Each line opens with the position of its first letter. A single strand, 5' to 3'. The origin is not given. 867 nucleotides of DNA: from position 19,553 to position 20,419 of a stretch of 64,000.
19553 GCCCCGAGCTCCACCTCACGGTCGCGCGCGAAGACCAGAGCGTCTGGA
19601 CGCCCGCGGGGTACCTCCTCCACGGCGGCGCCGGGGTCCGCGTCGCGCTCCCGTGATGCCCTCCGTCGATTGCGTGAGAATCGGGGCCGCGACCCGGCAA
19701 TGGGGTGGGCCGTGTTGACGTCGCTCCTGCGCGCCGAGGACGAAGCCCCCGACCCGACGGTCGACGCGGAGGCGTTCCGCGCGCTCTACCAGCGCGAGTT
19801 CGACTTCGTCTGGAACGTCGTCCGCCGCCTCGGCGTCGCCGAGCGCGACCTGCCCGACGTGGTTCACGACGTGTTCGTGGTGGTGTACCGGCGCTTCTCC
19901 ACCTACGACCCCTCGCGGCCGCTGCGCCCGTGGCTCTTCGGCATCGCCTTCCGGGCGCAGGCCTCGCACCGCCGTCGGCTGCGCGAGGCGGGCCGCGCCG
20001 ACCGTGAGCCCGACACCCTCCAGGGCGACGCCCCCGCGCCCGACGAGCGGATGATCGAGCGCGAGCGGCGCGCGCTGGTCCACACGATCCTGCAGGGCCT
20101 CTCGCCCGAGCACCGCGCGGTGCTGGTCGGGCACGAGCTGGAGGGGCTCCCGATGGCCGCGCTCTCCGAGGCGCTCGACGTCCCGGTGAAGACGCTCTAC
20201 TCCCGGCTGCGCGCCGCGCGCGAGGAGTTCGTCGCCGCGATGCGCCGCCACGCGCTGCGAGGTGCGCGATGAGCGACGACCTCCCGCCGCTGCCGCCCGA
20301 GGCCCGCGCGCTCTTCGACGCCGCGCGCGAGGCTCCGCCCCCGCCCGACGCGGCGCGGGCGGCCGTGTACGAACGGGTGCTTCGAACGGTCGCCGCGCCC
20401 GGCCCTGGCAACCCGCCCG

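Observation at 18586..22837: ECF sigma / anti-sigma module translationally coupled to a Cys-rich lipoprotein, with a paralogous Cys-rich lipoprotein downstream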

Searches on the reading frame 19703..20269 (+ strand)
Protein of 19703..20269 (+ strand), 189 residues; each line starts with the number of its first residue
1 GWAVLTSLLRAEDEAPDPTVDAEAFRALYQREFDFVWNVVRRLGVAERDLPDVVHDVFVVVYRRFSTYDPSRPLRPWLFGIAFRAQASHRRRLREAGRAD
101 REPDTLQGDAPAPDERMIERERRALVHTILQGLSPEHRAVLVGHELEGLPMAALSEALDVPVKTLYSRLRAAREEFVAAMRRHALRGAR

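Call 6: search_protein_families(library=pfam, proteins=[window:19703-20269:+], max_evalue=0.1)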
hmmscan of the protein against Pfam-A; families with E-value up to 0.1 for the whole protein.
window:19703-20269:+ (189 aa): 5 families
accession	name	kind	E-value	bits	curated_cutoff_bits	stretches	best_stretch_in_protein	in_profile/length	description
PF08281.18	Sigma70_r4_2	-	9.2e-09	35.3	25.7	1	125-174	3-52/54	Sigma-70, region 4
PF04542.20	Sigma70_r2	-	1.7e-08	34.6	24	1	28-94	1-69/71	Sigma-70 region 2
PF04545.22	Sigma70_r4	-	0.0033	17.4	24.1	1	130-173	2-45/50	Sigma-70, region 4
PF07638.17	Sigma70_ECF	-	0.0095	16.3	21.1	1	125-181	129-184/185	ECF sigma factor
PF13384.12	HTH_23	-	0.037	14.3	24.6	0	137-171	6-40/50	Homeodomain-like domain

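Call 7: search_protein_families(library=ncbifam, proteins=[window:19703-20269:+], max_evalue=0.1)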
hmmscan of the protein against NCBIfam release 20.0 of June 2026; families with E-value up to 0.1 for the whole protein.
window:19703-20269:+ (189 aa): 73 families (the best 25 are shown)
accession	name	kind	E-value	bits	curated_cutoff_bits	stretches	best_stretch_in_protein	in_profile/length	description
NF009171.0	PRK12518.1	equivalog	1.5e-21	77.1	208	1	21-176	25-180/191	RNA polymerase sigma factor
TIGR02937.1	sigma70-ECF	superfamily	8.4e-20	71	42.9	1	23-175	1-160/165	sigma-70 family RNA polymerase sigma factor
NF009185.0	PRK12533.1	equivalog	1.6e-17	63.9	248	1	11-183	17-196/231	RNA polymerase sigma factor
NF009195.0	PRK12543.1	subfamily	2.5e-17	63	197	1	21-175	18-173/192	RNA polymerase sigma factor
NF009166.1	PRK12513.1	equivalog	6.4e-17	61.9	206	1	21-178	20-184/193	RNA polymerase sigma factor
NF007227.0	PRK09645.1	subfamily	1.1e-15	58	202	1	17-171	7-161/177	sigma-70 family RNA polymerase sigma factor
NF004113.0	PRK05602.1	equivalog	2.1e-14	53.7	208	1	21-182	43-203/211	RNA polymerase sigma factor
NF010500.0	PRK13919.1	subfamily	4.2e-14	53.1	226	1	21-176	21-179/186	putative RNA polymerase sigma E protein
TIGR02989.1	Sig-70_gvs1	subfamily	7.3e-14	52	124.55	1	24-175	2-153/158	RNA polymerase sigma-70 factor, Rhodopirellula/Verrucomicrobium family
NF007223.0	PRK09641.1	equivalog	1e-13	51.6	209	1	21-180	16-184/187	RNA polymerase sigma factor SigW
NF008888.0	PRK11922.1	equivalog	1.2e-13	51.2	204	1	20-175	27-191/231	RNA polymerase sigma factor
NF007225.0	PRK09643.1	equivalog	1.6e-13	50.9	190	1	21-181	25-183/204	RNA polymerase sigma factor SigM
NF007229.0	PRK09647.1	equivalog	5.4e-13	48.8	265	1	25-186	46-208/220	RNA polymerase sigma factor SigE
NF009189.0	PRK12537.1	equivalog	8.9e-13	48.1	261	1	21-167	21-168/182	RNA polymerase sigma factor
TIGR02939.1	RpoE_Sigma70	equivalog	2.3e-12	47.3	236.15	1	21-178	18-184/190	RNA polymerase sigma factor RpoE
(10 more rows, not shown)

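Call 21: find_related_loci(query=A1, collection=genome_contigs, flank=8000)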
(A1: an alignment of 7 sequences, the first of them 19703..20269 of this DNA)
Query A1 (189 aa) in genome_contigs; peptide patterns used: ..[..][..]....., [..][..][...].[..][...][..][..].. (x = any residue, [..] = any of these).
600 stretches matched a pattern (row limit reached: there are more); 365 encode a relative of the query (tblastn E <= 1e-3); the best 80 are kept; 80 distinct loci.
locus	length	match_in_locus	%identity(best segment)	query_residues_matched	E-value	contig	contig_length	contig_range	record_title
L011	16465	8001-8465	53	28-182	3e-47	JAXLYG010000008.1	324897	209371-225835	MAG: Polyangiales bacterium isolate STL-MYX7 C1.48.fa-8, whole genome shotgun sequence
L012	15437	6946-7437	54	27-189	2e-44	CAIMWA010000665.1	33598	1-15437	MAG: uncultured delta proteobacterium isolate VK_bin-2715 genome assembly, contig: bin-2715:665/685, whole genome shotgu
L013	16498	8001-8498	50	25-189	7e-44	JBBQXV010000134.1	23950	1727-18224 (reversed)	MAG: Polyangiales bacterium isolate Co_metawrap_2134 Cmw_2134_k141_27283638_length_23950_cov_10.0000, whole genome shotg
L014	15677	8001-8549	44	4-186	1e-43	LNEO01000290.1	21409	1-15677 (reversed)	MAG: Deltaproteobacteria bacterium Ga0077539 Ga0077539_1250.1, whole genome shotgun sequence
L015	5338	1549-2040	46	24-187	2e-43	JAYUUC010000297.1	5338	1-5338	MAG: Myxococcales bacterium isolate GL122_DN_metabinner_12_sub GL122_DN_metabinner_12_sub_296, whole genome shotgun sequ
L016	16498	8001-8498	47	16-182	6e-43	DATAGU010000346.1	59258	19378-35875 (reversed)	MAG TPA_asm: Polyangia bacterium isolate SMAG_U6837 k141_3870962, whole genome shotgun sequence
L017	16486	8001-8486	52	24-186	6e-43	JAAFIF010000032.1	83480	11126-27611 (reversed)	MAG: Myxococcales bacterium isolate bin23.maxbin.ball.042 WN_Myxococcales_1_scaffold_240, whole genome shotgun sequence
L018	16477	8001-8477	48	25-180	4e-42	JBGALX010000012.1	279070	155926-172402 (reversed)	MAG: Myxococcaceae bacterium isolate MAG_AAO_H10.48 AAOH10-48_opera_contig_180, whole genome shotgun sequence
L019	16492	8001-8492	52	26-189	1e-41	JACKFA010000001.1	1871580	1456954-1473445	MAG: Deltaproteobacteria bacterium isolate HK-STAS-MYXO-48 HK-STAS-MYXO-48_1, whole genome shotgun sequence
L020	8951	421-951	47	16-188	1e-41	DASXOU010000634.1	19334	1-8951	MAG TPA_asm: Polyangia bacterium isolate SMAG_U5390 k141_1968607, whole genome shotgun sequence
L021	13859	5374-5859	48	25-188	5e-41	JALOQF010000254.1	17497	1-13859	MAG: Myxococcaceae bacterium isolate Prado148 scaffold_12096, whole genome shotgun sequence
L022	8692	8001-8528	47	15-188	5e-41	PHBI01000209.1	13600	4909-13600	MAG: Deltaproteobacteria bacterium HGW-Deltaproteobacteria-14 08E140C01_z5_2013_Ig3399_v2_scaffold_3875, whole genome sh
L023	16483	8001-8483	43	27-187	7e-41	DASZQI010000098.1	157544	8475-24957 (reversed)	MAG TPA_asm: Polyangiaceae bacterium isolate SMAG_U5993 k141_139061, whole genome shotgun sequence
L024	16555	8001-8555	44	7-186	6e-41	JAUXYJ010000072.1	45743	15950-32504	MAG: Deltaproteobacteria bacterium isolate C18_concoct.bin.16 C18_k141_45182, whole genome shotgun sequence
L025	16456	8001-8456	48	25-176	5e-40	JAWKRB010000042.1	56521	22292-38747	MAG: Polyangiales bacterium isolate ABC2.114 ABC2.114.fa-42, whole genome shotgun sequence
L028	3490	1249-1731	45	19-182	2e-39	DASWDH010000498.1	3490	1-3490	MAG TPA_asm: Polyangiaceae bacterium isolate SMAG_U2730 k141_1567345, whole genome shotgun sequence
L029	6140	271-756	43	25-187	4e-39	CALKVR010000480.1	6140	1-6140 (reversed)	MAG TPA_asm: uncultured Polyangiaceae bacterium isolate SRR1506987_bin.141_CONCOCT_v1.1_MAG genome assembly, contig: ERZ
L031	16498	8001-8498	45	13-182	8e-39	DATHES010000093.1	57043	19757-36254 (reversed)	MAG TPA_asm: Polyangiaceae bacterium isolate SMAG_U12427 k141_539817, whole genome shotgun sequence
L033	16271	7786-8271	45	25-187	4e-38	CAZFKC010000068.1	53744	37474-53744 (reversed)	MAG TPA_asm: uncultured Nannocystaceae bacterium isolate binchicken_co199_105 genome assembly, contig: NODE_676_length_5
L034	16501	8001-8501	46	21-186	3e-38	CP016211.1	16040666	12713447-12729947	Minicystis rosea strain DSM 24000 chromosome, complete genome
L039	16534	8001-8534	45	12-186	1e-37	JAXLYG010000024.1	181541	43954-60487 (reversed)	MAG: Polyangiales bacterium isolate STL-MYX7 C1.48.fa-24, whole genome shotgun sequence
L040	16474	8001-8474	45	25-186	2e-37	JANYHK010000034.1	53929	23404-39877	MAG: Myxococcales bacterium isolate GL140_1_metabinner_44 GL140_1_k141_1726984, whole genome shotgun sequence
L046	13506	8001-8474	45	25-180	9e-37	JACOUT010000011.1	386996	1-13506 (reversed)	MAG: Deltaproteobacteria bacterium isolate NC_groundwater_80_Ag_B-0.1um_71_39 GD18-4_B1_scaffold_507151, whole genome sh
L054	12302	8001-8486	46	25-186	2e-35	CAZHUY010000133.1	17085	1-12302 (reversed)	MAG TPA_asm: uncultured Myxococcales bacterium isolate SRP263991_co7_365 genome assembly, contig: NODE_5725_length_17085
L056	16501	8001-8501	41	16-182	1e-35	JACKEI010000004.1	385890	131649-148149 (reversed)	MAG: Sandaracinaceae bacterium isolate HK-STAS-MYXO-29 HK-STAS-MYXO-29_4, whole genome shotgun sequence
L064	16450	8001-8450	40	18-167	4e-34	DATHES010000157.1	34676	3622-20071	MAG TPA_asm: Polyangiaceae bacterium isolate SMAG_U12427 k141_969226, whole genome shotgun sequence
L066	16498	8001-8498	41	25-189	9e-34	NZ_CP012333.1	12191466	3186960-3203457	Labilithrix luteola strain DSM 27648 chromosome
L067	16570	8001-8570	37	2-189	2e-33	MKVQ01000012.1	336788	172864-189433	MAG: Myxococcales bacterium 68-20 scnpilot_expt_750_bf_scaffold_148, whole genome shotgun sequence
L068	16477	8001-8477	43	27-187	2e-33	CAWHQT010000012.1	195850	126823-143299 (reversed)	MAG: uncultured delta proteobacterium isolate MFD04540.bin.1.13 genome assembly, contig: contig_5022, whole genome shotg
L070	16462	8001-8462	44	27-180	1e-33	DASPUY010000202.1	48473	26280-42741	MAG TPA_asm: Polyangiaceae bacterium isolate SMAG_U12315 k141_1869325, whole genome shotgun sequence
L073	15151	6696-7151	45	29-182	2e-33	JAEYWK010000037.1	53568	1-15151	MAG: Proteobacteria bacterium isolate OH_CBlB_264 k127_3671825, whole genome shotgun sequence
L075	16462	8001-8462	39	25-178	6e-33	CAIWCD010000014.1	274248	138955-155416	MAG: uncultured delta proteobacterium isolate Umea1_bin-0479 genome assembly, contig: bin-0479:14/53, whole genome shotg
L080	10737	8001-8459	47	25-176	6e-32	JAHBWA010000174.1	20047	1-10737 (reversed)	MAG: Labilithrix sp. isolate ACE_MYX5 MYX5_174, whole genome shotgun sequence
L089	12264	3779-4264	43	14-176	2e-30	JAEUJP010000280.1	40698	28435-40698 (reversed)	MAG: Myxococcaceae bacterium isolate new MAG-72 k141_4475442, whole genome shotgun sequence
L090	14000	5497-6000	39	25-189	2e-30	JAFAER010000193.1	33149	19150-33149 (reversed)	MAG: Proteobacteria bacterium isolate OH_SBlB_141 k127_972024, whole genome shotgun sequence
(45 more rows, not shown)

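Call 61: search_protein_families(library=pfam, proteins=[L034:8513-9235:+, L066:8552-9289:+, L013:8507-9319:+], max_evalue=5)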
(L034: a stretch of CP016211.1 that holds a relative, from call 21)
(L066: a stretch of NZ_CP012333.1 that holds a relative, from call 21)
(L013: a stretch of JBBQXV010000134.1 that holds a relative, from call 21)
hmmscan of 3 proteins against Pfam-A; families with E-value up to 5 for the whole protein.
L034:8513-9235:+ (241 aa): 6 families
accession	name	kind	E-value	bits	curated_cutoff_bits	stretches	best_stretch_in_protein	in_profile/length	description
PF14559.12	TPR_19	-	0.015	16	25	1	167-226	1-57/68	Tetratricopeptide repeat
PF06386.16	GvpL_GvpF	-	0.18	12.3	23.6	1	156-226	159-229/245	Gas vesicle synthesis protein GvpL/GvpF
PF13525.12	YfiO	-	0.25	11.5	25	1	158-227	6-75/203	Outer membrane lipoprotein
PF13428.12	TPR_14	-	0.82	11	23.5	1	201-228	8-35/44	Tetratricopeptide repeat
PF07219.19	HemY_N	-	3.4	8.3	31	1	154-185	56-87/107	HemY protein N-terminus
PF04625.18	DEC-1_N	-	3.6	6.9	29.2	1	64-141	75-148/403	DEC-1 protein, N-terminal region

L066:8552-9289:+ (246 aa): 3 families
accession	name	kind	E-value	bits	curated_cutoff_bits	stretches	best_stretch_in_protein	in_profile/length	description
PF13525.12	YfiO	-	0.0013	19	25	1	159-225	8-74/203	Outer membrane lipoprotein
PF13512.12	TPR_18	-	0.0036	17.9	21.9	1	157-224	11-78/145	Tetratricopeptide repeat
PF13428.12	TPR_14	-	1.1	10.6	23.5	1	200-225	8-33/44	Tetratricopeptide repeat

L013:8507-9319:+ (271 aa): 1 family
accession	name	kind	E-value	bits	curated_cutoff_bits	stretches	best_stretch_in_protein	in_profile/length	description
PF13428.12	TPR_14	-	0.99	10.8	23.5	0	188-217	2-31/44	Tetratricopeptide repeat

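Call 72: search_protein_families(library=pfam, proteins=[L066:9301-10587:+, L067:9396-10631:+, L080:9285-10502:+, L090:6819-8060:+, L014:9280-9867:+, L017:9163-9759:+, L024:9262-9828:+, L034:9363-10850:+, L054:9189-10739:+, L015:2899-3507:+], max_evalue=0.01)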
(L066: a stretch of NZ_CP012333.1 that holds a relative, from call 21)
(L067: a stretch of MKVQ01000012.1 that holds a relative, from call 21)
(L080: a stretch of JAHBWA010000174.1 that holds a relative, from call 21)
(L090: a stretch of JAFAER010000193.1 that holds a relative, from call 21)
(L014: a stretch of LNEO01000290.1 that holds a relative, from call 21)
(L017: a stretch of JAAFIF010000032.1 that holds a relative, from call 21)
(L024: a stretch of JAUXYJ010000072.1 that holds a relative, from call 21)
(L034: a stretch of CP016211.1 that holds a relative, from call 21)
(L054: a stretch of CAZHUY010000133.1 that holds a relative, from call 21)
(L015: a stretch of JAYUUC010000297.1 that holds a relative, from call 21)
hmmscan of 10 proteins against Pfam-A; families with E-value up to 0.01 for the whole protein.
L066:9301-10587:+ (429 aa): 1 family
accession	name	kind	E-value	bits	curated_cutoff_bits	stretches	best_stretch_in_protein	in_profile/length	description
PF04885.19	Stig1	-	2.7e-09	37.8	24.1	0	200-229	43-72/85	Stigma-specific STIG1-like protein family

L067:9396-10631:+ (412 aa): 1 family
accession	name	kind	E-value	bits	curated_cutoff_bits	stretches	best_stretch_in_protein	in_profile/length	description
PF04885.19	Stig1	-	7.5e-08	33.2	24.1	0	188-211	49-72/85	Stigma-specific STIG1-like protein family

L080:9285-10502:+ (406 aa): 1 family
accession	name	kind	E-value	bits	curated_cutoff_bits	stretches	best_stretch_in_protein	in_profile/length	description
PF04885.19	Stig1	-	8.7e-10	39.4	24.1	0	181-211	43-73/85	Stigma-specific STIG1-like protein family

L090:6819-8060:+ (414 aa): 2 families
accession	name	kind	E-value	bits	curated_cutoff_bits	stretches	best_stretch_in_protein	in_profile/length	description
PF04885.19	Stig1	-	4.4e-07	30.7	24.1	1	150-180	53-83/85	Stigma-specific STIG1-like protein family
PF21671.2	CPL1-like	-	0.0035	17.9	27.4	1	319-360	3-50/60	Protein CPL1-like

L014:9280-9867:+ (196 aa): 1 family
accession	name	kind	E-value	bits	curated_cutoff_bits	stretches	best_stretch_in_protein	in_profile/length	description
PF04885.19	Stig1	-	0.00027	21.8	24.1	1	136-195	22-82/85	Stigma-specific STIG1-like protein family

L017:9163-9759:+ (199 aa): 1 family
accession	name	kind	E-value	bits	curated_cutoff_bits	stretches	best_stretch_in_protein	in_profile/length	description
PF04885.19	Stig1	-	1.3e-05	26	24.1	1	134-196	19-83/85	Stigma-specific STIG1-like protein family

L024:9262-9828:+ (189 aa): 1 family
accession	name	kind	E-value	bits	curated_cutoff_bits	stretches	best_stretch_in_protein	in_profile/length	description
PF11617.13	Cu-binding_MopE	-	0.00023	21.8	27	1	123-139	13-29/30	Putative metal-binding motif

L034:9363-10850:+ (496 aa): 1 family
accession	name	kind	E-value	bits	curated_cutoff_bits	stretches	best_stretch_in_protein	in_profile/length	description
PF17557.7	Conotoxin_I2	-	0.00096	19.7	27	1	238-266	1-29/38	I2-superfamily conotoxins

L054:9189-10739:+ (517 aa): 0 families

L015:2899-3507:+ (203 aa): 0 families

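Call 73: search_protein_families(library=pfam, proteins=[L040:9427-10215:+, L020:1733-3112:+, L046:9313-10476:+, L089:5028-8072:+, L029:1460-2446:+, L070:9283-11328:+, L075:9559-12036:+, L073:7916-8902:+, L056:9477-10787:+, L068:9241-10935:+], max_evalue=0.01)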
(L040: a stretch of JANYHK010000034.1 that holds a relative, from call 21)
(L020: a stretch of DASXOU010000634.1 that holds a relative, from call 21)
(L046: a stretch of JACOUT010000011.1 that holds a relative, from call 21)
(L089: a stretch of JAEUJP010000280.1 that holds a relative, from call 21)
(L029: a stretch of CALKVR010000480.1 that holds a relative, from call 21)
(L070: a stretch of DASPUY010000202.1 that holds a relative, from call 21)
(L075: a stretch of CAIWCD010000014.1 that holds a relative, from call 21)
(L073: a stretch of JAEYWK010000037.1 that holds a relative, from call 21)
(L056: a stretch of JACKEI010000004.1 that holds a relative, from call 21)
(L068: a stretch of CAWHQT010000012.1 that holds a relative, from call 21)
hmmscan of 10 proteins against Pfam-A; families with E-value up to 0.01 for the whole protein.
L040:9427-10215:+ (263 aa): 0 families

L020:1733-3112:+ (460 aa): 0 families

L046:9313-10476:+ (388 aa): 0 families

L089:5028-8072:+ (1015 aa): 1 family
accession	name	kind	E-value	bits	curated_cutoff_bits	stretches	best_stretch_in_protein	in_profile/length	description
PF19193.6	Tectonin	-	0.0049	16.8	30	1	194-257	8-67/216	Tectonin domain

L029:1460-2446:+ (329 aa): 1 family
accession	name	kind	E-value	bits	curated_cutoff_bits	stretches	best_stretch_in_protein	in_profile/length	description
PF13360.13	PQQ_2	-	0.00012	22.2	27.6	0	98-175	154-229/233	Outer membrane protein assembly factor BamB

L070:9283-11328:+ (682 aa): 0 families

L075:9559-12036:+ (826 aa): 5 families
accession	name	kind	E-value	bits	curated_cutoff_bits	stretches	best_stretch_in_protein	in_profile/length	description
PF02369.22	Big_1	-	5.8e-51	171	34.9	4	369-450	3-84/93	Bacterial Ig-like domain (group 1)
PF09134.16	Invasin_D3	-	1.9e-30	105.7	33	4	366-448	3-84/98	Invasin, domain 3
PF18565.7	Glyco_hydro2_C5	-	9.4e-11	41.9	32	0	377-460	10-95/103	Glycoside hydrolase family 2 C-terminal domain 5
PF17789.7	MG4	-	0.00012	22.7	24.7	0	386-444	17-73/95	Macroglobulin domain MG4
PF01835.25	MG2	-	0.0095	16.7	32.8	0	73-120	18-65/96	MG2 domain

L073:7916-8902:+ (329 aa): 1 family
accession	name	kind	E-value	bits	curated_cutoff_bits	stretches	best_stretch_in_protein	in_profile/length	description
PF01156.24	IU_nuc_hydro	-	1.2e-06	28.8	34.2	1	66-236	22-202/297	Inosine-uridine preferring nucleoside hydrolase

L056:9477-10787:+ (437 aa): 4 families
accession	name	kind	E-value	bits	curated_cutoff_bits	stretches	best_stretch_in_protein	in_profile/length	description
PF25390.1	WD40_RLD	-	9.6e-49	167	150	2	43-364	38-334/363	RCC1-like domain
PF13540.12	RCC1_2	-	1.5e-34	117.4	22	6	147-175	1-29/30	Regulator of chromosome condensation (RCC1) repeat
PF00415.24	RCC1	-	4e-22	79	21.7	2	289-343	2-50/50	Regulator of chromosome condensation (RCC1) repeat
PF25384.1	Alsin_RLD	-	3.1e-06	27.2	100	1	123-183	253-313/405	Alsin RCC1-like domain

L068:9241-10935:+ (565 aa): 0 families
